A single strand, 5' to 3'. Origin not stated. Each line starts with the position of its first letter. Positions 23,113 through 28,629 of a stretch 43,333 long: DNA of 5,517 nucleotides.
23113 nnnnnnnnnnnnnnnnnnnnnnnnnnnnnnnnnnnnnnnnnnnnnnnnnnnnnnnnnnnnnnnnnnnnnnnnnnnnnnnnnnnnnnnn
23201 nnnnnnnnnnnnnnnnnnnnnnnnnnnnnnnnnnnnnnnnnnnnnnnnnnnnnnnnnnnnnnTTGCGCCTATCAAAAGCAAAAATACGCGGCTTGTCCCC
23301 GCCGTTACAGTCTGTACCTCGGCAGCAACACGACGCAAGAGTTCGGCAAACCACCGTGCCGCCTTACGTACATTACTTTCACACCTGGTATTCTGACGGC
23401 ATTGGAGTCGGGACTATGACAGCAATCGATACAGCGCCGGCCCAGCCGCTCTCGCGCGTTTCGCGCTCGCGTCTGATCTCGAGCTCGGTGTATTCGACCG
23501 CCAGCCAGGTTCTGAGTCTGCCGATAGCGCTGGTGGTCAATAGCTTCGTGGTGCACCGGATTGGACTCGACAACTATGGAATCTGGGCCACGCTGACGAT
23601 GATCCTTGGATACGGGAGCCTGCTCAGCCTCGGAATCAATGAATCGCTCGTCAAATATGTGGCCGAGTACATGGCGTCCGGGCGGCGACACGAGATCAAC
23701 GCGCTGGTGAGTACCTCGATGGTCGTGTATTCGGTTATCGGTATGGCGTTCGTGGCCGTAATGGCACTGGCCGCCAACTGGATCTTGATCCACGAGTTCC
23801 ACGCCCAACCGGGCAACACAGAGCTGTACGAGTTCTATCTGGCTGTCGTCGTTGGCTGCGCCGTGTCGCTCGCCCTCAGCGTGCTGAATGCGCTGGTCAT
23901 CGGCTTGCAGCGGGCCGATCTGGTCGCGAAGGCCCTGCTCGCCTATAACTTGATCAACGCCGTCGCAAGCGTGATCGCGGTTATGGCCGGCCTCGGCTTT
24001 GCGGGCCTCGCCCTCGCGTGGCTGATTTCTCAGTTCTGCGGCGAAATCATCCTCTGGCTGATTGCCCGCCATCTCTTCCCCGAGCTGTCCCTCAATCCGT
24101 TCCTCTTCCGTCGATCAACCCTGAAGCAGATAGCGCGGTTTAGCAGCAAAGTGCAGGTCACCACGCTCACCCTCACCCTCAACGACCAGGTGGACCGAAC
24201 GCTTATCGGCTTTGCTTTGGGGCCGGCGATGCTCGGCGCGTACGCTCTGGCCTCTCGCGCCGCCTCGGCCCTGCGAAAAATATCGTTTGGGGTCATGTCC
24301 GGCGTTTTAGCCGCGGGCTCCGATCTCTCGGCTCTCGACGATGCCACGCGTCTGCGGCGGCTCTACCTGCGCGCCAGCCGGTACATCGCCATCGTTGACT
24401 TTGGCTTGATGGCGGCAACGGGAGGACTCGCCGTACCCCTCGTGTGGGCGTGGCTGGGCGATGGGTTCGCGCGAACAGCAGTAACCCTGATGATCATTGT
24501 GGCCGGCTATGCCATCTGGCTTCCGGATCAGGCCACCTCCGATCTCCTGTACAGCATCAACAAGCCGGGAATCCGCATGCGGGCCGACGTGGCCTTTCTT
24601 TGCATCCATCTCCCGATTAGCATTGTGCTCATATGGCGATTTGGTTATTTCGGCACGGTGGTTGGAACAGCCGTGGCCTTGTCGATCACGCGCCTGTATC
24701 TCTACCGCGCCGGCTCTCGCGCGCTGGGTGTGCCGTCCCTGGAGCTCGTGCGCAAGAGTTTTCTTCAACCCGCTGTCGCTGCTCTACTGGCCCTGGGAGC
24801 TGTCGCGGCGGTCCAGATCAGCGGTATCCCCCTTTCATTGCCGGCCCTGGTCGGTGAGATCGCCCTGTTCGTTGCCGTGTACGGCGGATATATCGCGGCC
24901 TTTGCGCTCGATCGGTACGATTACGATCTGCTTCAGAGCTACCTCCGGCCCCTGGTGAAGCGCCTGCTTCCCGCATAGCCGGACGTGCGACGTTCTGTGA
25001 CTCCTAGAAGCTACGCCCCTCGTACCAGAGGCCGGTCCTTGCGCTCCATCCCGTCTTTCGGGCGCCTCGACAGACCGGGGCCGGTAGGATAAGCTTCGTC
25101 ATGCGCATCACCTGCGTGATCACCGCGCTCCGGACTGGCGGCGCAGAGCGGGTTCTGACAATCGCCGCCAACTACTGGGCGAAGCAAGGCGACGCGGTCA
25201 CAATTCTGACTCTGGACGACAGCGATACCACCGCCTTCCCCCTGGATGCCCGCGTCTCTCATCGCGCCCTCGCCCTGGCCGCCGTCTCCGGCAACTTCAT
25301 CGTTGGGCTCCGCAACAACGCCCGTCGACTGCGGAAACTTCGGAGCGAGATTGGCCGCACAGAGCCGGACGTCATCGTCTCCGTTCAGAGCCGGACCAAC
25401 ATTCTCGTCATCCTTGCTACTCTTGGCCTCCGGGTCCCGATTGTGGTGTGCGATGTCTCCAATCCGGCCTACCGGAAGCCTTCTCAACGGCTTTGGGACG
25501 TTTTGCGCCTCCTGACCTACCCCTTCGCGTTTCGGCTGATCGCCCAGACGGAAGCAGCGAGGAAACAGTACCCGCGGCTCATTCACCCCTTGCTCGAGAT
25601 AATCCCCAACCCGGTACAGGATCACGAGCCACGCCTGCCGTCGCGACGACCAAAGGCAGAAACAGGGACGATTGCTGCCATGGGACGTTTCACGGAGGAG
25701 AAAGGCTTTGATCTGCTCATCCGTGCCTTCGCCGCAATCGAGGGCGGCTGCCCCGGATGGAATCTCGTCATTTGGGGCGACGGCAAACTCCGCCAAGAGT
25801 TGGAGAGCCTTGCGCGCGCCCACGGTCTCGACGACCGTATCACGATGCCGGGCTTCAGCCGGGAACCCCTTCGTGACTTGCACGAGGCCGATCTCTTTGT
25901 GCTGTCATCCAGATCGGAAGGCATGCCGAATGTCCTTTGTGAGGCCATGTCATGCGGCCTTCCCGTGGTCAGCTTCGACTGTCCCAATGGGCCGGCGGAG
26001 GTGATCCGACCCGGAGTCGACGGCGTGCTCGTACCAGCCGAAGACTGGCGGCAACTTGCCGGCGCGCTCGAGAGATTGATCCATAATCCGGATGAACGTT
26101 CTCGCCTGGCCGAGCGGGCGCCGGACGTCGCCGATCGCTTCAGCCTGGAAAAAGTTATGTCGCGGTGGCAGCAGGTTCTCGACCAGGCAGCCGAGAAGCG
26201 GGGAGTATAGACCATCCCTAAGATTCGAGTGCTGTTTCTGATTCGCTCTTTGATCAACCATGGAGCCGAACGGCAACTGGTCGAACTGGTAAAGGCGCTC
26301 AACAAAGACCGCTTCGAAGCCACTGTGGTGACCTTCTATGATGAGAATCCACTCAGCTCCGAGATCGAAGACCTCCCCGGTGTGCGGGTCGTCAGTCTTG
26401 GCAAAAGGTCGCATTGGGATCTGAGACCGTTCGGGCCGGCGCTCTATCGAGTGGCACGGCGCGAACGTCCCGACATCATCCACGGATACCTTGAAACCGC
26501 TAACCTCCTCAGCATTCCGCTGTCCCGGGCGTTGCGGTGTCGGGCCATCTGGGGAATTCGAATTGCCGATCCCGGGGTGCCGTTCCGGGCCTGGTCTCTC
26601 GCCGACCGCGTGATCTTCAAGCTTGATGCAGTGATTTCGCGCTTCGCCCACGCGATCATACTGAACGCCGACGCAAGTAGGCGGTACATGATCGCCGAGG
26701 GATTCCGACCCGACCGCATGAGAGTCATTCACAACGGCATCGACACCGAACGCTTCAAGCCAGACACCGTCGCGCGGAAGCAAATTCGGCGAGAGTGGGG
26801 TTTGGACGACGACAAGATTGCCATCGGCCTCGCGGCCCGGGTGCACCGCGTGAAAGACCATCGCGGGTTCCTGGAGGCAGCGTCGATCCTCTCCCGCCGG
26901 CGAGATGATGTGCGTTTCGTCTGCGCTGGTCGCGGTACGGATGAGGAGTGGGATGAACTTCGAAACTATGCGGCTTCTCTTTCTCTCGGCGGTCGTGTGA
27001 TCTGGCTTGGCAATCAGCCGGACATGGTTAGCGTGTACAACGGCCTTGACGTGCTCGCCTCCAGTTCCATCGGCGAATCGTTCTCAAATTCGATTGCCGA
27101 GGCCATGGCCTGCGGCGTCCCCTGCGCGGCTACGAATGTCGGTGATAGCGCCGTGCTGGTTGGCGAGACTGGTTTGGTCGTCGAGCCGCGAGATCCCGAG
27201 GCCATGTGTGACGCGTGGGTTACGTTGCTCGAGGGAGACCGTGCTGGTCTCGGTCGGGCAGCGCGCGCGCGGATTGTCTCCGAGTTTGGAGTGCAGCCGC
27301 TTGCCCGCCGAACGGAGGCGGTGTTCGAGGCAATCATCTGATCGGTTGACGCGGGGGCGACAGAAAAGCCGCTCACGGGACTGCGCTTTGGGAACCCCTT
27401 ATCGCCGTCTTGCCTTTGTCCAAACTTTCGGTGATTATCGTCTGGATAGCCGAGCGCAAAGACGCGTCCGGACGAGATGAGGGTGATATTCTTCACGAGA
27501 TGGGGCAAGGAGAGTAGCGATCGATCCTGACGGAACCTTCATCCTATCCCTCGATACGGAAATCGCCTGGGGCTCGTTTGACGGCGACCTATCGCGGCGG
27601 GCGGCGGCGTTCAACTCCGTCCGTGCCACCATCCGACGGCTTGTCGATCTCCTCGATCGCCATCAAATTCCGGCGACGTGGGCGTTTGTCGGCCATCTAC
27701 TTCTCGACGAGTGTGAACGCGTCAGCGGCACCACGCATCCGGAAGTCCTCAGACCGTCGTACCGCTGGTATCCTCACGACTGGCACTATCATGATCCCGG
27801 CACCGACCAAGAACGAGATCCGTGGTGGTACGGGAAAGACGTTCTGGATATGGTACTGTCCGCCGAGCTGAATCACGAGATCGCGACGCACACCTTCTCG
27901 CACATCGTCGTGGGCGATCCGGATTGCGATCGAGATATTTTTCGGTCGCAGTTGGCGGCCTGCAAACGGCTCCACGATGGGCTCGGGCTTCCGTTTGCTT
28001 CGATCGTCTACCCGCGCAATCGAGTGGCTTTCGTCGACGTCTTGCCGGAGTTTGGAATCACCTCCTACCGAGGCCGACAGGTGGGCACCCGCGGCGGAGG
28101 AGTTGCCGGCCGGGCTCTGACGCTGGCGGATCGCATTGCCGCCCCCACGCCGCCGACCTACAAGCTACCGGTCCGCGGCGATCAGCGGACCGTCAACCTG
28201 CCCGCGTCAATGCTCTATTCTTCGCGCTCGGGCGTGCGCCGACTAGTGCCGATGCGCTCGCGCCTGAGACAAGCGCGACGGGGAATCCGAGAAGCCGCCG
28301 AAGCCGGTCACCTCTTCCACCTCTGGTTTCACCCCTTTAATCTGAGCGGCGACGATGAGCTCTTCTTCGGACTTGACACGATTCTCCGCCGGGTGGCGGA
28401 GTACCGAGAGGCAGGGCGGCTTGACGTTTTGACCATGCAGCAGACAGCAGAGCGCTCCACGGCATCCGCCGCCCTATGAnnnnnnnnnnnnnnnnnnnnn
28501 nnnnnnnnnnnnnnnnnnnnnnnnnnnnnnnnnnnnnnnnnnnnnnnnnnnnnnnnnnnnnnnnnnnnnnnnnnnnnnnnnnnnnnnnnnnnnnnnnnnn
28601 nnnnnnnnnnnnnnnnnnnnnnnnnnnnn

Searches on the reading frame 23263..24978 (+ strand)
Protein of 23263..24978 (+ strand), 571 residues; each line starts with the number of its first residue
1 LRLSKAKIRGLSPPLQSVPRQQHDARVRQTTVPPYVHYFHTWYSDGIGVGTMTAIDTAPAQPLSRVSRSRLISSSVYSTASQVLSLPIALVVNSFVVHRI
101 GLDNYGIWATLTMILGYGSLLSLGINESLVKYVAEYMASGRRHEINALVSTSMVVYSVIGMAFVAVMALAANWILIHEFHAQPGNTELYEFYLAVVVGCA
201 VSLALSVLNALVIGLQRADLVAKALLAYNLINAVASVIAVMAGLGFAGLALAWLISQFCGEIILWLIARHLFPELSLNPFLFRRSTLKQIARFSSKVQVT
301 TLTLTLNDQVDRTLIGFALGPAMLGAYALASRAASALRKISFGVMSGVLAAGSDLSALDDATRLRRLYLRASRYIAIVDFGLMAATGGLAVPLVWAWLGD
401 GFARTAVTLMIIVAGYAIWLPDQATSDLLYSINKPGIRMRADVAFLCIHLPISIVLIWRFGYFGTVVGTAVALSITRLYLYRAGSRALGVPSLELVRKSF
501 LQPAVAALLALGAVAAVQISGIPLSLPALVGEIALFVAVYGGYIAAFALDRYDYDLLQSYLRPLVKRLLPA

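Call 6: search_protein_families(library=pfam, proteins=[window:23263-24978:+], max_evalue=0.001)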
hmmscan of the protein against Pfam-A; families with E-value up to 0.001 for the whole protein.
window:23263-24978:+ (571 aa): 2 families
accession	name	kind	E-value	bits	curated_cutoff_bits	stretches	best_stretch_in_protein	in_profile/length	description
PF13440.11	Polysacc_synt_3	-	3.7e-19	69.5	23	1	103-403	9-289/293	Polysaccharide biosynthesis protein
PF01943.22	Polysacc_synt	-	5.6e-18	65.8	28.2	1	75-346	5-263/274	Polysaccharide biosynthesis protein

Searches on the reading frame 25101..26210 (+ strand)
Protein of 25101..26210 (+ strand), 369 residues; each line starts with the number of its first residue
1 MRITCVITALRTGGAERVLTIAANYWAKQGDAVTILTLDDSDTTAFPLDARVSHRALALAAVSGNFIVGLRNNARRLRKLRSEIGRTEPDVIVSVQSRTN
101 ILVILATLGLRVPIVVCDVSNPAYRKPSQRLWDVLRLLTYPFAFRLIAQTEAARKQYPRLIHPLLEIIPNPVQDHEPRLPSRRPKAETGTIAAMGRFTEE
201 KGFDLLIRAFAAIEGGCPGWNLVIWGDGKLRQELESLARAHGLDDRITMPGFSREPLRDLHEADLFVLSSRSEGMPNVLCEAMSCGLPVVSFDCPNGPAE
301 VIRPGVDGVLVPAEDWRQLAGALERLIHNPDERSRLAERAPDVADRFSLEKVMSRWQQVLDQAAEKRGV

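Call 6: search_protein_families(library=pfam, proteins=[window:25101-26210:+], max_evalue=0.001)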
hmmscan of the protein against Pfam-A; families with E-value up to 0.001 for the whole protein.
window:25101-26210:+ (369 aa): 6 families
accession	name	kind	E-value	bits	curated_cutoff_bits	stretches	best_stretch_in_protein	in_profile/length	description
PF00534.26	Glycos_transf_1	-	2.2e-39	135.2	26.4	1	187-341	14-170/172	Glycosyl transferases group 1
PF13692.12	Glyco_trans_1_4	-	2.6e-37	128.7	27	1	190-329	3-142/142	Glycosyl transferases group 1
PF13439.12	Glyco_transf_4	-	1.9e-13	51.2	28.5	1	13-173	2-167/170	Glycosyltransferase Family 4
PF13579.12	Glyco_trans_4_4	-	9.4e-11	42.7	29.7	1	13-160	1-145/158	Glycosyl transferase 4-like domain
PF20706.3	GT4-conflict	-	5.7e-10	39.2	26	1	158-290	169-309/385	Family 4 Glycosyltransferase in conflict systems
PF13524.12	Glyco_trans_1_2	-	8.4e-05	23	25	1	262-344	45-126/144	Glycosyl transferase-like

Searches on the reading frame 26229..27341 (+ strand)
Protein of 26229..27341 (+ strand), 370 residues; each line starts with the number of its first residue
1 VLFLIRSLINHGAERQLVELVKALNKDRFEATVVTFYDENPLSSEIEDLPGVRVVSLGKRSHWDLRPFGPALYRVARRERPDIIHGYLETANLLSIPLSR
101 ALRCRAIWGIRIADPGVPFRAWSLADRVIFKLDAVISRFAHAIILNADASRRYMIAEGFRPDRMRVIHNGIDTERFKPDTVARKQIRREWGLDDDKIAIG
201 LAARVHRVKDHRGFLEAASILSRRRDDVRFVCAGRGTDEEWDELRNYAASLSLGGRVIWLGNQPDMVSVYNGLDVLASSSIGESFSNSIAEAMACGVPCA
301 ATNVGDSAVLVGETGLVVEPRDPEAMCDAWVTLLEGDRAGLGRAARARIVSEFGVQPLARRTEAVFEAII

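Call 6: search_protein_families(library=pfam, proteins=[window:26229-27341:+], max_evalue=0.001)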
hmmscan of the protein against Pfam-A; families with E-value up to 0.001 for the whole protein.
window:26229-27341:+ (370 aa): 5 families
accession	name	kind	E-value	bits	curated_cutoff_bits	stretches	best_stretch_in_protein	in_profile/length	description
PF13692.12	Glyco_trans_1_4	-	4.7e-29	101.9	27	1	199-335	4-141/142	Glycosyl transferases group 1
PF00534.26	Glycos_transf_1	-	2.6e-25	89.3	26.4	1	183-344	2-168/172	Glycosyl transferases group 1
PF13439.12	Glyco_transf_4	-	8.2e-23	81.7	28.5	1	12-175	3-170/170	Glycosyltransferase Family 4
PF13579.12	Glyco_trans_4_4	-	2.8e-15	57.5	29.7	1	12-170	2-158/158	Glycosyl transferase 4-like domain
PF13524.12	Glyco_trans_1_2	-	2.4e-05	24.8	25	1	217-355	8-135/144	Glycosyl transferase-like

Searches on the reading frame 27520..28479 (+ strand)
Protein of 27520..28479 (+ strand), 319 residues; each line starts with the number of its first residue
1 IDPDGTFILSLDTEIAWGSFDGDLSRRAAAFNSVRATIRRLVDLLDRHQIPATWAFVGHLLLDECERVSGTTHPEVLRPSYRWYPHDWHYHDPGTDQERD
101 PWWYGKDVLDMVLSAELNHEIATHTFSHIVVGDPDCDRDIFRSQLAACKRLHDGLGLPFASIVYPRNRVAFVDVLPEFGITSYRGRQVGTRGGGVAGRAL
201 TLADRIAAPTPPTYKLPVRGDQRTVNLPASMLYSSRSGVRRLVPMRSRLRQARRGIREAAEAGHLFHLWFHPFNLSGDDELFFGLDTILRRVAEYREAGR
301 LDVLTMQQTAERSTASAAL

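Call 68: search_solved_structures(query=A2, max_evalue=1)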
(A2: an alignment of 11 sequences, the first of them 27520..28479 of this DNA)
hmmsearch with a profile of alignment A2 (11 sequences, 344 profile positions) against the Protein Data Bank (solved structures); distinct sequences matched with E-value up to 1: 4.
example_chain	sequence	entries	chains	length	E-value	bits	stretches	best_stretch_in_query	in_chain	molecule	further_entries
1vpq_A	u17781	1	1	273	0.053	15.6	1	108-181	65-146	hypothetical protein TM1631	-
3qbu_A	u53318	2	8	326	0.077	15.1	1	48-70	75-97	Putative uncharacterized protein | peptidoglycan deacetylase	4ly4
8t0j_A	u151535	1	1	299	0.12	14.4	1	41-165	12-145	Probable 4-deoxy-4-formamido-L-arabinose-phosphoundecaprenol deformylase ArnD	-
7y51_A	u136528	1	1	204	0.62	12.1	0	50-70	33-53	Predicted xylanase/chitin deacetylase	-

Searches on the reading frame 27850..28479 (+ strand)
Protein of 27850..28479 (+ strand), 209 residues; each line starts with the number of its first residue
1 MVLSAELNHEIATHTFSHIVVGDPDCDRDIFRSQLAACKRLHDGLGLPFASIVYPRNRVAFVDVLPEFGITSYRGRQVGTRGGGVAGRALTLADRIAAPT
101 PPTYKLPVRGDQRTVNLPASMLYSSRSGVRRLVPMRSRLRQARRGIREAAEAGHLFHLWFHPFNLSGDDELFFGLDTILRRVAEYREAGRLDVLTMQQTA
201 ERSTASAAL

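Call 6: search_protein_families(library=pfam, proteins=[window:27850-28479:+], max_evalue=0.001)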
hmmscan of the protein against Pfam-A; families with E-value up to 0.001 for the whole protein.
window:27850-28479:+ (209 aa): 0 families

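Call 36: search_protein_families(library=ncbifam, proteins=[window:27850-28479:+], max_evalue=0.1)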
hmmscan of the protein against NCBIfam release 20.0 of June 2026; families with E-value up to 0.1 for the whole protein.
window:27850-28479:+ (209 aa): 0 families
